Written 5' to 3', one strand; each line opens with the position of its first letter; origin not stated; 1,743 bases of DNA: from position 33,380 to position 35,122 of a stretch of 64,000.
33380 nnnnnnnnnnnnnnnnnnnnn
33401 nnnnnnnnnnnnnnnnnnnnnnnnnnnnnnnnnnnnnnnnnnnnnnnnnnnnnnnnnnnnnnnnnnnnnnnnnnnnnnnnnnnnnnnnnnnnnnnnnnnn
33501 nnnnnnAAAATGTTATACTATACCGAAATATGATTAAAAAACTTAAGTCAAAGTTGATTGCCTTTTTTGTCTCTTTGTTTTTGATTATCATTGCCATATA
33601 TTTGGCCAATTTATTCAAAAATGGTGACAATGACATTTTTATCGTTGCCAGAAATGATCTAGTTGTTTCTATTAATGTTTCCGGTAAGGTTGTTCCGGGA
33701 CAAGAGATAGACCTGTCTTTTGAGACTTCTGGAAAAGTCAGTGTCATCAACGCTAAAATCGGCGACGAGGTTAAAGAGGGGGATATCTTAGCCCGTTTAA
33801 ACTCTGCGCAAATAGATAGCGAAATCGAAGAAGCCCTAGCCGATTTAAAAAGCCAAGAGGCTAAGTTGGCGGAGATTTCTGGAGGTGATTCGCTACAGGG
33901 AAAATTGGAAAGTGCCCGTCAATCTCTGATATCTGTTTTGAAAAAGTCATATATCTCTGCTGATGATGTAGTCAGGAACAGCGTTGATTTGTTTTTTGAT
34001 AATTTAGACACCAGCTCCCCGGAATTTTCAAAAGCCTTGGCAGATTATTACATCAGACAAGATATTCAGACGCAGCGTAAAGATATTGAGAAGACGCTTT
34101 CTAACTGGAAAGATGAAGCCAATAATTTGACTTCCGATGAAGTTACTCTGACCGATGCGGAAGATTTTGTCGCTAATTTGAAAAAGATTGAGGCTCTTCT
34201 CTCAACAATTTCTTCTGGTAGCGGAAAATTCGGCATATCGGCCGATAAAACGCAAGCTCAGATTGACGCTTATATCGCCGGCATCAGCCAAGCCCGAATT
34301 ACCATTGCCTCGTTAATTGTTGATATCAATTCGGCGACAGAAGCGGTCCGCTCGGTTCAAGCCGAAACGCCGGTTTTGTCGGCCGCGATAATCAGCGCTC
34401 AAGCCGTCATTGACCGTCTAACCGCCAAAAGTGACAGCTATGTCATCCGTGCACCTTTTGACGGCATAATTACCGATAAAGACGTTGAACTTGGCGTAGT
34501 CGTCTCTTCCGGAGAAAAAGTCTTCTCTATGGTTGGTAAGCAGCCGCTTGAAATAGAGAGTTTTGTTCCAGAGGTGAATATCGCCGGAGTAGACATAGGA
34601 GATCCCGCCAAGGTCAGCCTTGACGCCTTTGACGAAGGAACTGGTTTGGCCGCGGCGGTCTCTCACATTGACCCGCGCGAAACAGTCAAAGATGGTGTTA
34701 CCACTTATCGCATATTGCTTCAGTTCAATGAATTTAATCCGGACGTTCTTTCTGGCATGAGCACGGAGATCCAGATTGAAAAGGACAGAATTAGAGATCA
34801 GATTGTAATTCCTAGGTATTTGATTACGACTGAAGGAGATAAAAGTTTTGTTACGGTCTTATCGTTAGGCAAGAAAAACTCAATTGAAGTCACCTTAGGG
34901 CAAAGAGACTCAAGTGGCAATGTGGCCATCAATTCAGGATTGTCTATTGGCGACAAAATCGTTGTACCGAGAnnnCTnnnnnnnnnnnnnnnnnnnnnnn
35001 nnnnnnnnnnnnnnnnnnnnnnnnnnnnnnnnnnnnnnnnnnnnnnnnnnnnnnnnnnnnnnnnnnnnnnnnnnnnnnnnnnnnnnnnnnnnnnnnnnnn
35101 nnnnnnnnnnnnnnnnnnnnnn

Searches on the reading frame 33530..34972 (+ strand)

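Call 53: search_protein_families(library=pfam, proteins=[window:33530-34972:+], max_evalue=0.001)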
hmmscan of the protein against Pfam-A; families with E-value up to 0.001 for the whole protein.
window:33530-34972:+ (481 aa): 4 families
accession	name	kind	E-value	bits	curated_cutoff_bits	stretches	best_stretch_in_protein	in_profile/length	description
PF13437.12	HlyD_3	-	2.8e-15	57.4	22.2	1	305-396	1-92/106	HlyD family secretion protein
PF16576.10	HlyD_D23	-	8.5e-14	51.8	30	1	294-383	99-187/214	Barrel-sandwich domain of CusB or HlyD membrane-fusion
PF13533.13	Biotin_lipoyl_2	-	6.1e-05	23.2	29.8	1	63-91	4-32/32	Biotin-lipoyl like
PF00364.28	Biotin_lipoyl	-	0.0009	19.5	22.1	0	61-90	44-73/73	Biotin-requiring enzyme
